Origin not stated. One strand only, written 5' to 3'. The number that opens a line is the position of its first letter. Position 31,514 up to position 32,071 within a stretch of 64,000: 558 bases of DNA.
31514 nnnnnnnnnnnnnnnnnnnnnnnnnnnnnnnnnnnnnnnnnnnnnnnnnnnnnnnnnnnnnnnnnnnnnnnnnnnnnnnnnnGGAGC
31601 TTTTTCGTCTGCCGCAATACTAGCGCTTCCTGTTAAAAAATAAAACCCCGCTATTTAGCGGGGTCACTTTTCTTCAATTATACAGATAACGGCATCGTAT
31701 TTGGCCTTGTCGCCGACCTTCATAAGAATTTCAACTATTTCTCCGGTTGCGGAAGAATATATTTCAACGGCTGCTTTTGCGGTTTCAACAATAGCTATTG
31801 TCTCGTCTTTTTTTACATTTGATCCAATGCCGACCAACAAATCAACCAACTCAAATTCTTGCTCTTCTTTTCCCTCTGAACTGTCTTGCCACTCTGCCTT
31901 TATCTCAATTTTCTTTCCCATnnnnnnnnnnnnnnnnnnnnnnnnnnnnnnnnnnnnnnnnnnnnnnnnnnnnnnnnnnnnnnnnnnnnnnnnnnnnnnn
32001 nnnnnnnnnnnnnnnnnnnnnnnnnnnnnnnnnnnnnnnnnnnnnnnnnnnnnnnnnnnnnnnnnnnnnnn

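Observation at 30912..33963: Split E2 of a 2-oxoacid dehydrogenase with a strong intrinsic terminator between the lipoyl-domain gene and the catalytic-domain gene, and no subunit-binding domain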

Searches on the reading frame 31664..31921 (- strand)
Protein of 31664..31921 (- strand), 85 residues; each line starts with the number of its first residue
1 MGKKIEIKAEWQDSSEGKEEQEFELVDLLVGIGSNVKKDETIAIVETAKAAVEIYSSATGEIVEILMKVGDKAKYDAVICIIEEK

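Call 5: search_protein_families(library=pfam, proteins=[window:31664-31921:-], max_evalue=0.01)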
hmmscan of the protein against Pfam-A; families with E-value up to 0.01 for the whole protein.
window:31664-31921:- (85 aa): 3 families
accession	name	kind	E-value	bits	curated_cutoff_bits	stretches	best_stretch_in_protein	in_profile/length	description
PF00364.28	Biotin_lipoyl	-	1e-12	48.1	22.1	1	16-82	8-73/73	Biotin-requiring enzyme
PF01597.25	GCV_H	-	2.3e-07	31.2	22.2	1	32-74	41-83/122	Glycine cleavage H-protein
PF13375.12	RnfC_N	-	0.0064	16.9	25.6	1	27-81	43-96/101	RnfC Barrel sandwich hybrid domain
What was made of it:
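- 31664..31921 (-): Free-standing lipoyl carrier protein, 85 aa, with the predicted lipoyl-lysine K49 in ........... The gene overlaps the E1 gene by 22 nt and has an AAGGAG Shine-Dalgarno. PF00364 at E=1e-12 (call 5).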

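Call 6: search_protein_families(library=ncbifam, proteins=[window:31664-31921:-], max_evalue=0.001)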
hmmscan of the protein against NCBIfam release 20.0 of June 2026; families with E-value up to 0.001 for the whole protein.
window:31664-31921:- (85 aa): 15 families
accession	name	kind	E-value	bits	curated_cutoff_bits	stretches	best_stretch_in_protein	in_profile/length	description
TIGR01348.1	PDHac_trf_long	equivalog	1.6e-10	40.2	552.1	1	21-83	12-74/587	dihydrolipoyllysine-residue acetyltransferase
NF008814.0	PRK11854.1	equivalog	2.4e-10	39.5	722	1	21-84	13-76/637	pyruvate dehydrogenase complex dihydrolipoyllysine-residue acetyltransferase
NF006761.0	PRK09282.1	domain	7.7e-08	31.2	402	1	24-83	531-590/591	pyruvate carboxylase subunit B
TIGR03077.1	not_gcvH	equivalog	7.6e-07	29.2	144.05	1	29-73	37-81/110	glycine cleavage protein H-like protein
NF002270.0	PRK01202.1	subfamily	1.2e-06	28.3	117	1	31-73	47-89/129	glycine cleavage system protein GcvH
NF004309.0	PRK05704.1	equivalog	1.8e-06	27.6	449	1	27-84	21-78/408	2-oxoglutarate dehydrogenase complex dihydrolipoyllysine-residue succinyltransferase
TIGR00527.1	gcvH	equivalog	2.3e-06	27.7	115.85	1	30-72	44-86/129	glycine cleavage system protein GcvH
TIGR01347.1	sucB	equivalog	5e-06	26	378.65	1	31-84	23-76/404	dihydrolipoyllysine-residue succinyltransferase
TIGR00531.1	BCCP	equivalog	1.2e-05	25.9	115.2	1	30-83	102-155/156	acetyl-CoA carboxylase biotin carboxyl carrier protein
TIGR02712.1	urea_carbox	equivalog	2e-05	22.5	1303.85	1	23-82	1141-1200/1201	urea carboxylase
TIGR01108.1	oadA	equivalog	9.8e-05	21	756.5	1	25-78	528-581/582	sodium-extruding oxaloacetate decarboxylase subunit alpha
NF005457.0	PRK07051.1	equivalog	0.00035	20.7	87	1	30-83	26-79/80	acetyl-CoA carboxylase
NF006079.0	PRK08225.1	equivalog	0.00035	20.5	95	1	28-81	15-68/70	acetyl-CoA carboxylase biotin carboxyl carrier protein subunit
TIGR01349.1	PDHac_trf_mito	equivalog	0.0004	19.6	445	1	25-84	16-76/437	pyruvate dehydrogenase complex dihydrolipoamide acetyltransferase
NF010645.0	PRK14042.1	equivalog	0.00055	18.8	1182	1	26-81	537-592/596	pyruvate carboxylase subunit B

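Call 37: search_solved_structures(query=window:31664-31921:-, max_evalue=0.01, show_alignments=2)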
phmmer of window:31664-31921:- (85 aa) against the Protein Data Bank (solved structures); distinct sequences matched with E-value up to 0.01: 18.
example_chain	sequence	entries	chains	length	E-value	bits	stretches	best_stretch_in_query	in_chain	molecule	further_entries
7b9k_A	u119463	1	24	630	5.3e-17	64.9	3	21-83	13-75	Dihydrolipoyllysine-residue acetyltransferase component of pyruvate dehydrogenase complex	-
1iyu_A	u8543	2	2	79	8.3e-06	29.3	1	23-79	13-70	DIHYDROLIPOAMIDE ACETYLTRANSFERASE COMPONENT OF PYRUVATE DEHYDROGENASE COMPLEX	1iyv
1gjx_A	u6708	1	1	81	1.2e-05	28.8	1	22-83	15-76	PYRUVATE DEHYDROGENASE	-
1qjo_A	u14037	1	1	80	1.3e-05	28.8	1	21-83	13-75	DIHYDROLIPOAMIDE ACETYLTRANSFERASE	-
2ka7_A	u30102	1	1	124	3.3e-05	27.5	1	26-70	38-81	Glycine cleavage system H protein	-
1zko_A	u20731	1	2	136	4.6e-05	27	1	26-70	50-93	Glycine cleavage system H protein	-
2k7v_A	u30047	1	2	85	6.1e-05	26.6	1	23-83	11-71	Dihydrolipoyllysine-residue acetyltransferase component of pyruvate dehydrogenase complex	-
5u25_A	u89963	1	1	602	0.0002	25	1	22-83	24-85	Dihydrolipoamide dehydrogenase (E3 component of pyruvate and 2-oxoglutarate dehydrogenase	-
1lab_A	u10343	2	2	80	0.00023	24.7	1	15-75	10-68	DIHYDROLIPOAMIDE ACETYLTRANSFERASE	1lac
1onl_A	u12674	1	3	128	0.00039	24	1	30-68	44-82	glycine cleavage system H protein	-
2edg_A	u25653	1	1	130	0.0015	22.2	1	29-66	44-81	Glycine cleavage system H protein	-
1ghj_A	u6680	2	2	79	0.0031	21.2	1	33-73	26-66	E2, THE DIHYDROLIPOAMIDE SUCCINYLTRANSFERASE COMPONENT OF 2-OXOGLUTARATE DEHYDROGENASE COM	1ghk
3mxu_A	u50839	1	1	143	0.0034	21.1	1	26-69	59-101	Glycine cleavage system H protein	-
6l1q_C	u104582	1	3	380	0.0049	20.5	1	15-74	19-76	CbbQ protein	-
2l5t_A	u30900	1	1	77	0.0051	20.5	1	14-73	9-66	Lipoamide acyltransferase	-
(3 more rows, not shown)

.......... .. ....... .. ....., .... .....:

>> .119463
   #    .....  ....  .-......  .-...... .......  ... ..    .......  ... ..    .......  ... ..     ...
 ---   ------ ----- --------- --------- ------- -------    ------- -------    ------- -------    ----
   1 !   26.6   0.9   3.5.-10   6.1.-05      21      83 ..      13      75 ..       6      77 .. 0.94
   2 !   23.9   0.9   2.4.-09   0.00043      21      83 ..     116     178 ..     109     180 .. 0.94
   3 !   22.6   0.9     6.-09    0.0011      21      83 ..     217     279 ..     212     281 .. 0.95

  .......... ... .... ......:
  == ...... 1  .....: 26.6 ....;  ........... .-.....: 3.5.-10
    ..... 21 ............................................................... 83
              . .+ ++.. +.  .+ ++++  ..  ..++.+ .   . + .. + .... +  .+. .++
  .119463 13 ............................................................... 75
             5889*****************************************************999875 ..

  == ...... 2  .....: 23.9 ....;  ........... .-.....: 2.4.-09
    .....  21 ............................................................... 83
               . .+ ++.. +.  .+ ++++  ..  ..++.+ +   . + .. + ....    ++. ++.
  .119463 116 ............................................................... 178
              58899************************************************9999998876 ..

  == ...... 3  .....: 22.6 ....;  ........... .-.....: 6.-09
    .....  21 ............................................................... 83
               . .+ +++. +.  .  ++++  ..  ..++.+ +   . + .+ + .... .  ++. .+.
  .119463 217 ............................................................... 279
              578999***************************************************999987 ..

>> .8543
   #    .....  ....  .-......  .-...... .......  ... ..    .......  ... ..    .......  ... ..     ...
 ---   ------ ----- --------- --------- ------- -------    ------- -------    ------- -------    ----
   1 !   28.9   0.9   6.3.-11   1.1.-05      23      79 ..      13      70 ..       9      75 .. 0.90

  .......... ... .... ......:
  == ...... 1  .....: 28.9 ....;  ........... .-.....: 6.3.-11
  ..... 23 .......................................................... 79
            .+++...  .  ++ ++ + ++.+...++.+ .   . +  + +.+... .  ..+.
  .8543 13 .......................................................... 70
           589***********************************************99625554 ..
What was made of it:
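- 31664..31921 (-): It aligns to E. coli and A. vinelandii E2p lipoyl domains with the Lys in register (call 37).
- On Lipoyl domain / lipoyl carrier: ETAKA aligns with GDKA of E. coli and SAKA of A. vinelandii lipoyl domains (call 37).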
